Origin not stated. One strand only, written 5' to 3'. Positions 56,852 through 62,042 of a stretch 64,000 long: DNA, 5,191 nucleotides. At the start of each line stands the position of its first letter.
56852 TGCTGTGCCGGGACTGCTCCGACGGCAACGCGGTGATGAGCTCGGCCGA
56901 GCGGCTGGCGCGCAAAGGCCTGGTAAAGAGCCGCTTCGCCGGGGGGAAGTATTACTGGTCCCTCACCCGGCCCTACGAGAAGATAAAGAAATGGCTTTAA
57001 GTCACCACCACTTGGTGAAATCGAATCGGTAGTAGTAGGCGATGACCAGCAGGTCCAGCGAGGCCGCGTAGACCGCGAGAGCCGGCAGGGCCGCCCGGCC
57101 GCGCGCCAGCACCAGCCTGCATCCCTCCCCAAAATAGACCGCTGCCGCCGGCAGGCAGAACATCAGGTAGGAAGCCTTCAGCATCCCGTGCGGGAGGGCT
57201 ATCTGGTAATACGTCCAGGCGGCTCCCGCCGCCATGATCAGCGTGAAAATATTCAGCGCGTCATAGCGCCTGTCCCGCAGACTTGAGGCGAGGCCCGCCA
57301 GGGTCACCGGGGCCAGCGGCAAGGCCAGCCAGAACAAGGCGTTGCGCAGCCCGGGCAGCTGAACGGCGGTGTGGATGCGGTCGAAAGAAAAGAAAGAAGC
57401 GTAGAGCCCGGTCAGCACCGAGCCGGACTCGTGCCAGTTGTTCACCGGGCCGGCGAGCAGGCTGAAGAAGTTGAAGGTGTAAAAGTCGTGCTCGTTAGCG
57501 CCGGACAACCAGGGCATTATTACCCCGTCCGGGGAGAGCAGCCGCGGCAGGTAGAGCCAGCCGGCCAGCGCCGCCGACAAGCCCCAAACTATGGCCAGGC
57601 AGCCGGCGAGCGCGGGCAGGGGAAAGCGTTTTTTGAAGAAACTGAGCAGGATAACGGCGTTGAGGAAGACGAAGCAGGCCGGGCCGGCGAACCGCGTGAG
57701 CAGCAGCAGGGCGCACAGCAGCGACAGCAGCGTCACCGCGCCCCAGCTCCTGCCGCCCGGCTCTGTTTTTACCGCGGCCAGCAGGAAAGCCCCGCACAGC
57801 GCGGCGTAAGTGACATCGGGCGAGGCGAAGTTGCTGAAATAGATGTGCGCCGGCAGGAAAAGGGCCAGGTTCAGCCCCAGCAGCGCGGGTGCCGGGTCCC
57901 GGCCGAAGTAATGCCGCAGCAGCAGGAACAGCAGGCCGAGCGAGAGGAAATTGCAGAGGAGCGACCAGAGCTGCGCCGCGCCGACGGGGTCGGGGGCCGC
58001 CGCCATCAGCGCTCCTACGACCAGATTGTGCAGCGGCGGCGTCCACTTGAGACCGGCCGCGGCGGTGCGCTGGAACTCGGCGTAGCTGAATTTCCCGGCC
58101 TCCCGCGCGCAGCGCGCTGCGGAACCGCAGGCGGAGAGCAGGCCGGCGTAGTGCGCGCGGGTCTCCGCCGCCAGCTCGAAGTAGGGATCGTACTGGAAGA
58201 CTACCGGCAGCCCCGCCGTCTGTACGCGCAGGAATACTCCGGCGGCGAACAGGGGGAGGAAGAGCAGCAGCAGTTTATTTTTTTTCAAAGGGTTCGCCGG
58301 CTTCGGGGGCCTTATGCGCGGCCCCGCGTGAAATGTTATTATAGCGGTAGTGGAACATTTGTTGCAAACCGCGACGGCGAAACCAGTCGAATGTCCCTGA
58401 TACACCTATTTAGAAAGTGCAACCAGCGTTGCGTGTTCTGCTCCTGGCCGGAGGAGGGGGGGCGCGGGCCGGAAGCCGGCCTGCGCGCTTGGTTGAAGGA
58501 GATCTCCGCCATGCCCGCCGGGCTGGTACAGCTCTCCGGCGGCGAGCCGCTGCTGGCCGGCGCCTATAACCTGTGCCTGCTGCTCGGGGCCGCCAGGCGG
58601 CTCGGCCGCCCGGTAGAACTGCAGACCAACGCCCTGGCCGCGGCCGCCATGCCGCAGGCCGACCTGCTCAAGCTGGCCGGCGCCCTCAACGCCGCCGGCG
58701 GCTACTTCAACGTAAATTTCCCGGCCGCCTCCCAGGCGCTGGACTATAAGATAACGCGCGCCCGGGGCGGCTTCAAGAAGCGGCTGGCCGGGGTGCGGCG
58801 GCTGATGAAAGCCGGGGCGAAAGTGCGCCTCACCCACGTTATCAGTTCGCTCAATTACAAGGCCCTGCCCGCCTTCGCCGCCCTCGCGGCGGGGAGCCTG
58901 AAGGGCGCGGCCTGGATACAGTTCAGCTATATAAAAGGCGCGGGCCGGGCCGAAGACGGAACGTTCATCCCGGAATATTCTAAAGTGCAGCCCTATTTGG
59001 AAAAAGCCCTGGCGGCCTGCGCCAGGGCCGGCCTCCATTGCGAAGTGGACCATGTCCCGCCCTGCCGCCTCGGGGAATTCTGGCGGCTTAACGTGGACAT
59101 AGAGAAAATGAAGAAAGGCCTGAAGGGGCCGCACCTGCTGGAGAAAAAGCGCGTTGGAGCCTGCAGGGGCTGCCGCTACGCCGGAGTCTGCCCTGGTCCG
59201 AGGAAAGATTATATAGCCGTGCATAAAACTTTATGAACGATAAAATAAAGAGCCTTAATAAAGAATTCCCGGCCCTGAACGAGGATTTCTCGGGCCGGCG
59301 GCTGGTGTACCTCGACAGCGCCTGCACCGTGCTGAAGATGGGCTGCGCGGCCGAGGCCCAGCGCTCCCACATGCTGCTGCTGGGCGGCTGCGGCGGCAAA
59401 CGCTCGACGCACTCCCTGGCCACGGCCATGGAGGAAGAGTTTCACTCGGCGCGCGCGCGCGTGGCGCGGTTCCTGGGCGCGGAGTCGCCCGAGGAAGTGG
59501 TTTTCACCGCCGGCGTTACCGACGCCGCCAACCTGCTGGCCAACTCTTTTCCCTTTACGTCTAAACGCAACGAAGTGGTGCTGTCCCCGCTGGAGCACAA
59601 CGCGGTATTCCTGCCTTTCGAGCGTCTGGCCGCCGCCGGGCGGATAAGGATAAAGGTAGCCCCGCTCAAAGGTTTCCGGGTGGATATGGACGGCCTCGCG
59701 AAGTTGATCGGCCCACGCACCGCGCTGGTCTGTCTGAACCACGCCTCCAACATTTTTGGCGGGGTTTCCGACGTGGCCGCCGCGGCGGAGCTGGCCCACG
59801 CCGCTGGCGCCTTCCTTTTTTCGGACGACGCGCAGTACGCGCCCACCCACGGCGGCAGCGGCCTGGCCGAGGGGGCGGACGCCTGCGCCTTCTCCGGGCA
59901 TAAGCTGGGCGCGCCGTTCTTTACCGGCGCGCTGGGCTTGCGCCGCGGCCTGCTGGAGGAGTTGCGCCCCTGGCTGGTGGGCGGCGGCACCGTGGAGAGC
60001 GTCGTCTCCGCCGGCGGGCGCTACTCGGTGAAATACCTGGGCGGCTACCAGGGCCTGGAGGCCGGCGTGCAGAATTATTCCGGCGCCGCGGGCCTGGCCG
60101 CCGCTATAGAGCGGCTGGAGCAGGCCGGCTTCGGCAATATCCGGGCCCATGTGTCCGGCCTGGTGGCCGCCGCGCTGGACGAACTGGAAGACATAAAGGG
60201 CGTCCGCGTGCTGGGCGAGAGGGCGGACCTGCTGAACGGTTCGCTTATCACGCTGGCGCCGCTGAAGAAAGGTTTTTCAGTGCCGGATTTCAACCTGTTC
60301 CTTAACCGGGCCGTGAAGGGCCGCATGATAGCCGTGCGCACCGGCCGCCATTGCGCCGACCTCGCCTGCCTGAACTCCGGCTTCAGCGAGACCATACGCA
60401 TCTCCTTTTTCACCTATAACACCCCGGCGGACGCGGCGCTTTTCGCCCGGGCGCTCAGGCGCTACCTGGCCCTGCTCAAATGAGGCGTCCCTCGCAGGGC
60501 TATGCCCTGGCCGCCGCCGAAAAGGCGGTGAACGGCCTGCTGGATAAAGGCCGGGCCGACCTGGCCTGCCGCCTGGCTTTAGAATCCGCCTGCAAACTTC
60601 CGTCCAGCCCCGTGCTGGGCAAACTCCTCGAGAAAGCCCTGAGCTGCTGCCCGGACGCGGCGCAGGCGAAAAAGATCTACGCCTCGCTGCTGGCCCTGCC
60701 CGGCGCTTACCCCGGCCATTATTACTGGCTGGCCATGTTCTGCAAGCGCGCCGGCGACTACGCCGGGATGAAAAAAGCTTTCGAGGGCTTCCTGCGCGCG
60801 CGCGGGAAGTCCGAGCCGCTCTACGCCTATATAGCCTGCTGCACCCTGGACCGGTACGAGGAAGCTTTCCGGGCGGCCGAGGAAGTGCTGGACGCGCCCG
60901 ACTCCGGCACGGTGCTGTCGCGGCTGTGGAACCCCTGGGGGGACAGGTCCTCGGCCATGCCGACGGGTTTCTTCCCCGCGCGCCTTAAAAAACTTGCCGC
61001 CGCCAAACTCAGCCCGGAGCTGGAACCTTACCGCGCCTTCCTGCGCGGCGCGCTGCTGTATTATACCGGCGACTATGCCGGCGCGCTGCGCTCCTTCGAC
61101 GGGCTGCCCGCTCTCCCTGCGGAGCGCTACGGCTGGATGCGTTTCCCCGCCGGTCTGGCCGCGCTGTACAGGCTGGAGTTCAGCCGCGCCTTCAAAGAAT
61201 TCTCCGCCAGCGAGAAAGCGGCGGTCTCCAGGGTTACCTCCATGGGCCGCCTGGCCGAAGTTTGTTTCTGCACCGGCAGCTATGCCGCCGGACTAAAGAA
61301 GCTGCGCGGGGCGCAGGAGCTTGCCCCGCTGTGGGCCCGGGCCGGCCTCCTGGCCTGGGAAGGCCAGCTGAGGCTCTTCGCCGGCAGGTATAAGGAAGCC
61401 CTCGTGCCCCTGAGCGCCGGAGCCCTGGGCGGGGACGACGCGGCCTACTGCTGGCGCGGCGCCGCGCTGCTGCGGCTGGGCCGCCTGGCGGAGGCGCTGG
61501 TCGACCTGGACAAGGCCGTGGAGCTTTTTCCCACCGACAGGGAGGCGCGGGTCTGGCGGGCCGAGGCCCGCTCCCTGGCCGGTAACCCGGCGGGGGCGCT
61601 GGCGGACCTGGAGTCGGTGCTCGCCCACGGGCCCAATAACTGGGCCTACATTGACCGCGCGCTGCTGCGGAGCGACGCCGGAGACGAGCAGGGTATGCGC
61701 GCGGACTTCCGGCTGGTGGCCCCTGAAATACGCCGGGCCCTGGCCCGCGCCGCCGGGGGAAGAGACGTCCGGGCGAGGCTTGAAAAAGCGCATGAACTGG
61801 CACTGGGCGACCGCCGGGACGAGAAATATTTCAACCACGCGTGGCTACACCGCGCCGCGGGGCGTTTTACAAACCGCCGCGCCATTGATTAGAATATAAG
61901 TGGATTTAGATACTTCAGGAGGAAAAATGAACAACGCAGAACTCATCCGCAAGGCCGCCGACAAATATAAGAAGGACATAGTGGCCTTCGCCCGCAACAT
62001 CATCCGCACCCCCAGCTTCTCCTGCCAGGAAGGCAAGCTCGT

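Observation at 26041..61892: Giant radical-SAM super-locus (17 rSAM genes in ~33 kb) built around a single His-Xaa-Ser repeat precursor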

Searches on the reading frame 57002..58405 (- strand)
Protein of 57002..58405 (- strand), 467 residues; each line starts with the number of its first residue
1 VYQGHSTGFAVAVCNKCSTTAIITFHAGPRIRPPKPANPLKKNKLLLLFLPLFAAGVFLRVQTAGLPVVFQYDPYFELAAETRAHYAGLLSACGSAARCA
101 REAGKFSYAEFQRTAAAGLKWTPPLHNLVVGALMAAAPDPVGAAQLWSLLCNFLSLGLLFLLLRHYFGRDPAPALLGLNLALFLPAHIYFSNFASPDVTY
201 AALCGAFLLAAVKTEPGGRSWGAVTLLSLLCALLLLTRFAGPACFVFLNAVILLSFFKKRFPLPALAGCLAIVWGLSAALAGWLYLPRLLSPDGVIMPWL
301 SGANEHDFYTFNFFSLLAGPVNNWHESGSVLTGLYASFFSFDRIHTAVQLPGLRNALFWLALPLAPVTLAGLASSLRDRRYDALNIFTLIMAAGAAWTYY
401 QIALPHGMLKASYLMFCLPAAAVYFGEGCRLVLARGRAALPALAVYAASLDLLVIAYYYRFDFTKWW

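Call 7: search_protein_families(library=ncbifam, proteins=[window:57002-58405:-], max_evalue=0.01)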
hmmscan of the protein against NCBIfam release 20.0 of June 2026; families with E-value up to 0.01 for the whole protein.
window:57002-58405:- (467 aa): 0 families

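Call 9: search_protein_families(library=pfam, proteins=[window:57002-58405:-], max_evalue=0.01)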
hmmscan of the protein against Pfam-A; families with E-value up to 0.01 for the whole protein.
window:57002-58405:- (467 aa): 0 families

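Call 60: find_homologous_proteins(query=window:57002-58288:-, max_evalue=0.001)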
Query window:57002-58288:- (428 aa): 6 proteins with E <= 0.001 among 8000 candidates.
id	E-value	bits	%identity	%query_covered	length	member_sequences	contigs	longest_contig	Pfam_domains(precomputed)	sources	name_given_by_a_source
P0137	3.6e-254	862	91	97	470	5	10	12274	-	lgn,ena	-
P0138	4.9e-251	852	90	100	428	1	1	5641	-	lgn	-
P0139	3.6e-196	671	75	100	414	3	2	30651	-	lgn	-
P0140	3.3e-195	668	75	100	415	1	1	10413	-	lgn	-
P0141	2.1e-194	665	74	98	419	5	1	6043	-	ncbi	-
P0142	1.9e-107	378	92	43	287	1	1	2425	PF08902.17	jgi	-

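Call 68: predict_structure(alignment_id=A2)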
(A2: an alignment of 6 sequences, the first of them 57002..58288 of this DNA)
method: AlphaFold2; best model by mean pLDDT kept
length: 428 residues; sequences in the alignment: 6
mean_pLDDT: 37.8   pTM: 0.30
mean pLDDT of the five models: 37.8, 37.6, 37.0, 36.9, 35.6
residues with pLDDT >= 90: 0; 70-90: 0; 50-70: 48; < 50: 380
segments of 3 or more residues with pLDDT < 50: 1-39, 65-90, 115-127, 132-134, 136-428
pLDDT, mean of each block of 10 residues (from residue 1): 33 34 28 40 56 61 48 40 40 56 50 48 48 47 38 34 42 40 41 35 36 38 38 38 34 31 24 28 26 27 32 32 32 37 35 36 31 30 34 38 39 37 28
secondary structure, 60 per line:
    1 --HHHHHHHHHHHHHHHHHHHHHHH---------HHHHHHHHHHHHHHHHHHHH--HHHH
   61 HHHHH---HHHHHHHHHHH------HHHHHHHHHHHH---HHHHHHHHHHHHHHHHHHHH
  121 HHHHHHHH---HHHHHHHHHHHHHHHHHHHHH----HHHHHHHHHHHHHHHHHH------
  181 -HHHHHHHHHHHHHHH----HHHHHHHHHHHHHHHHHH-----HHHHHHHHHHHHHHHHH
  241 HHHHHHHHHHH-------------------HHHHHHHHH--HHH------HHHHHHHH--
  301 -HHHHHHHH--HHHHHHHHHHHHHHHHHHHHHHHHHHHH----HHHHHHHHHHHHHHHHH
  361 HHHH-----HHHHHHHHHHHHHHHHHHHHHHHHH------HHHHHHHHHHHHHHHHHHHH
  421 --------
elements in order: H3-25 H35-54 H57-65 H69-79 H86-97 H101-128 H132-152 H157-174 H182-196 H201-218 H224-251 H271-279 H291-298 H302-309 H312-339 H344-364 H370-394 H401-420

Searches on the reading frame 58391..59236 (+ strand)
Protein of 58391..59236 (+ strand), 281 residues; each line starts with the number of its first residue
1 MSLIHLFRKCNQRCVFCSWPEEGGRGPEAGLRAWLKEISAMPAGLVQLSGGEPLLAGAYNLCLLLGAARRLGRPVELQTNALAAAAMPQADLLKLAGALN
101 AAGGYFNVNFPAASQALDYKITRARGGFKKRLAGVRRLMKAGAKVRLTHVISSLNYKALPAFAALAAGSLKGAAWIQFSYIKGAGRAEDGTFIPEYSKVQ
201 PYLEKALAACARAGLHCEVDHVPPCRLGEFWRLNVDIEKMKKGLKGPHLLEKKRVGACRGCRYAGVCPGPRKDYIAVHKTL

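Call 7: search_protein_families(library=ncbifam, proteins=[window:58391-59236:+], max_evalue=0.01)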
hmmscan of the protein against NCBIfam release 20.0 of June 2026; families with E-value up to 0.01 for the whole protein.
window:58391-59236:+ (281 aa): 18 families
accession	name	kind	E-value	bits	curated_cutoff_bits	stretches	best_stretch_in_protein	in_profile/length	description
TIGR03977.1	rSAM_pair_HxsC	equivalog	8.9e-17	60.9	267.9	1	8-229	33-255/292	His-Xaa-Ser system radical SAM maturase HxsC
TIGR04051.1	rSAM_NirJ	equivalog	2.6e-09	36.5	515.45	1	5-188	7-183/354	heme d1 biosynthesis radical SAM protein NirJ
TIGR02109.1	PQQ_syn_pqqE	equivalog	1.4e-07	30.8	381.35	1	3-168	10-171/358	pyrroloquinoline quinone biosynthesis protein PqqE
TIGR04251.1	SCM_rSAM_ScmF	equivalog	4.3e-07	29.7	400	1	38-212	46-219/353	SynChlorMet cassette radical SAM/SPASM protein ScmF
TIGR02668.1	moaA_archaeal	equivalog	2e-06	27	325.25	1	4-178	14-183/303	GTP 3',8-cyclase MoaA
NF045574.1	sacti_mat_StsB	exception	2.4e-06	26.6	625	1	10-168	106-258/466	StsB family radical SAM/SPASM domain sactipeptide maturase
TIGR04546.1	rSAM_ahbC_deAc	equivalog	5.4e-06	25.4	650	1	6-165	45-199/390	12,18-didecarboxysiroheme deacetylase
TIGR04545.1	rSAM_ahbD_hemeb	equivalog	6.4e-06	25.8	500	1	7-189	7-183/339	heme b synthase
TIGR04054.1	rSAM_NirJ1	equivalog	8.5e-06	24.6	650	1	8-162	44-193/387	putative heme d1 biosynthesis radical SAM protein NirJ1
TIGR02666.1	moaA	equivalog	9e-06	24.9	284.05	1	8-184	18-198/336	GTP 3',8-cyclase MoaA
TIGR04053.2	TIGR04053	equivalog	1.9e-05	24.1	395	1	35-199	47-206/366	TIGR04053 family radical SAM/SPASM domain-containing protein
TIGR04250.1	SCM_rSAM_ScmE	equivalog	4.8e-05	22.4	400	0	4-166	7-165/358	SynChlorMet cassette radical SAM/SPASM protein ScmE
TIGR02495.1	NrdG2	equivalog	6e-05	22.5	131.15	1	6-85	22-103/193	anaerobic ribonucleoside-triphosphate reductase activating protein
NF038332.1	rSAM_rare_HxsC4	exception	0.00023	20.4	500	0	9-208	23-223/335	radical SAM protein HxsC4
NF050035.1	rSAM_WgK_link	exception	0.00025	20.2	650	1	9-234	18-237/367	radical SAM/SPASM peptide maturase WgkB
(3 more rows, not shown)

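Call 52: search_protein_families(library=pfam, proteins=[window:58391-59236:+], max_evalue=0.001)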
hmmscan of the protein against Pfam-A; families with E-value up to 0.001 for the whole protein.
window:58391-59236:+ (281 aa): 1 family
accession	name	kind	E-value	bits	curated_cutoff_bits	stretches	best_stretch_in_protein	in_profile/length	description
PF04055.27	Radical_SAM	-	7.3e-11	43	29.5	1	6-151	3-151/166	Radical SAM superfamily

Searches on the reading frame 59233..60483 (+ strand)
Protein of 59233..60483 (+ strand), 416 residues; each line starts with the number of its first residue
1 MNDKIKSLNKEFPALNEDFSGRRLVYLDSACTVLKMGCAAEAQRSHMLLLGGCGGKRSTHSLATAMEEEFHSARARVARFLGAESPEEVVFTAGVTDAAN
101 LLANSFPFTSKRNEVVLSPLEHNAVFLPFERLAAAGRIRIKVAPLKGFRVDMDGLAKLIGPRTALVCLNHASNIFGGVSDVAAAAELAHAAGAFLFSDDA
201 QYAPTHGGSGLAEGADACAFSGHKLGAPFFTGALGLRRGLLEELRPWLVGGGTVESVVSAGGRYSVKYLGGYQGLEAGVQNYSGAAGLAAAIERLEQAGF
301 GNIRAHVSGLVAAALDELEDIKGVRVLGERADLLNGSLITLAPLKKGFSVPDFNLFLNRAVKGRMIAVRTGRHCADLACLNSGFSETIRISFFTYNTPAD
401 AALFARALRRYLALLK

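Call 7: search_protein_families(library=ncbifam, proteins=[window:59233-60483:+], max_evalue=0.01)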
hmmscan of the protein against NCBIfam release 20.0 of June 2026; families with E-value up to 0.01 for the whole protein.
window:59233-60483:+ (416 aa): 33 families (the best 25 are shown)
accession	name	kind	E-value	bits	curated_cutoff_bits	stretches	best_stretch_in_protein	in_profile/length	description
TIGR01979.1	sufS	subfamily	2.9e-73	247.1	475.1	1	7-413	2-400/403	SufS family cysteine desulfurase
NF041166.1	f2_encap_cargo1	exception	3e-64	218.2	800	1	5-410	227-622/623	family 2A encapsulin nanocompartment cargo protein cysteine desulfurase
NF008126.0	PRK10874.1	equivalog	3.5e-55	187.8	607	1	6-415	7-399/401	cysteine desulfurase CsdA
TIGR03392.1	FeS_syn_CsdA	equivalog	3.3e-52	178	493.6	1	7-416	5-397/398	cysteine desulfurase CsdA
NF006791.0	PRK09295.1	equivalog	3.6e-51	174.5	661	1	2-415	2-405/406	cysteine desulfurase SufS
TIGR01977.1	am_tr_V_EF2568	hypoth_equivalog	8.5e-42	143.5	377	1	25-408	1-373/376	cysteine desulfurase family protein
TIGR01976.1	am_tr_V_VC1184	hypoth_equivalog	1.8e-38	132.9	352.35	1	6-404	4-397/401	cysteine desulfurase-like protein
NF040779.1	Sec_lyase_SclA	exception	2.1e-29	102.6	525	1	66-399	41-363/378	selenocysteine lyase SclA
TIGR03402.1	FeS_nifS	equivalog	2.9e-26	92.1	530.75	1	26-253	2-225/379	cysteine desulfurase NifS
TIGR03235.1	DNA_S_dndA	equivalog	6.2e-25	88.2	480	1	26-253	1-231/353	cysteine desulfurase DndA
NF010611.0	PRK14012.1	equivalog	4.6e-18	65.3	548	1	25-255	7-239/406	IscS subfamily cysteine desulfurase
TIGR02006.1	IscS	equivalog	2.6e-16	59.6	643.2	1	25-256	5-236/402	IscS subfamily cysteine desulfurase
TIGR04343.1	egtE_PLP_lyase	equivalog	3.5e-15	55.7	400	1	66-343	52-310/370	ergothioneine biosynthesis PLP-dependent enzyme EgtE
NF002806.0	PRK02948.1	subfamily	1.3e-12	47.4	304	1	25-234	2-210/381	IscS subfamily cysteine desulfurase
TIGR03403.1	nifS_epsilon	equivalog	1.5e-12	47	587.7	1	25-257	1-233/382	NifS family cysteine desulfurase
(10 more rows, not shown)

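Call 52: search_protein_families(library=pfam, proteins=[window:59233-60483:+], max_evalue=0.001)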
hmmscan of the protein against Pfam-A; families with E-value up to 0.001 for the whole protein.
window:59233-60483:+ (416 aa): 3 families
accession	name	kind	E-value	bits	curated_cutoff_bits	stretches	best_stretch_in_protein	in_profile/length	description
PF00266.25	Aminotran_5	-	6.1e-68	229.9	21.5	1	25-401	1-368/371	Aminotransferase class-V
PF00155.27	Aminotran_1_2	-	1.2e-07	31.7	19.7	1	71-200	45-187/361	Aminotransferase class I and II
PF01053.26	Cys_Met_Meta_PP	-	0.00014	21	27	1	150-224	125-198/381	Cys/Met metabolism PLP-dependent enzyme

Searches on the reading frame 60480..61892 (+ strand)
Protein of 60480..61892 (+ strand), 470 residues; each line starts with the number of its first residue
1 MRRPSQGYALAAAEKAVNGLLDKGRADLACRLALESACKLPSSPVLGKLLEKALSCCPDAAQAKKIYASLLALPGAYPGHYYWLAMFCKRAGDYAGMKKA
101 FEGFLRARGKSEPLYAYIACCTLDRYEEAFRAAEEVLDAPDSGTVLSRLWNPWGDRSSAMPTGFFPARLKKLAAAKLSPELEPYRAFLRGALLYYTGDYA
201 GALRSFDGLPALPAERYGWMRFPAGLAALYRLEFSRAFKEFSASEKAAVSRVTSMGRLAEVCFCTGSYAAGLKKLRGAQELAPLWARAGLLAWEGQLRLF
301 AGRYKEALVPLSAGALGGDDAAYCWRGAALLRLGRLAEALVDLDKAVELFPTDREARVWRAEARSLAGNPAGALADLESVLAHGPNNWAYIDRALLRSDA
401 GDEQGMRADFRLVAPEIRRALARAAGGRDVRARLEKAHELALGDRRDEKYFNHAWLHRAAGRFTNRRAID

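Call 9: search_protein_families(library=pfam, proteins=[window:60480-61892:+], max_evalue=0.01)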
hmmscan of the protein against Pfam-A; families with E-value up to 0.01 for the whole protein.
window:60480-61892:+ (470 aa): 11 families
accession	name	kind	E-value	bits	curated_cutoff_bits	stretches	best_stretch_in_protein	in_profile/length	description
PF07719.23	TPR_2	-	1.7e-11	43.7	27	1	322-353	3-34/34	Tetratricopeptide repeat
PF13428.12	TPR_14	-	6.6e-08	32.9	23.5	1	326-362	7-43/44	Tetratricopeptide repeat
PF00515.34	TPR_1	-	1.5e-07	31.3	27.8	1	322-353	3-34/34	Tetratricopeptide repeat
PF13371.12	TPR_9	-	1.9e-05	25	35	0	326-361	35-70/73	Tetratricopeptide repeat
PF14559.12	TPR_19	-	2.8e-05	24.8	25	1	330-393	1-63/68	Tetratricopeptide repeat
PF13181.12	TPR_8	-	5.5e-05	23.5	25.7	0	322-352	3-33/34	Tetratricopeptide repeat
PF13431.12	TPR_17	-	0.00046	20.7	24.4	0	319-340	12-33/34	Tetratricopeptide repeat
PF13432.12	TPR_16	-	0.0034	18.3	32.7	1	329-386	6-63/65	Tetratricopeptide repeat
PF13374.12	TPR_10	-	0.0043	17.5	27.5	0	327-349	9-31/42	Tetratricopeptide repeat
PF13414.12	TPR_11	-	0.006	16.7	26.8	0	327-363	1-37/42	TPR repeat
PF13174.12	TPR_6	-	0.0067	17.5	26.3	0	326-351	6-31/33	Tetratricopeptide repeat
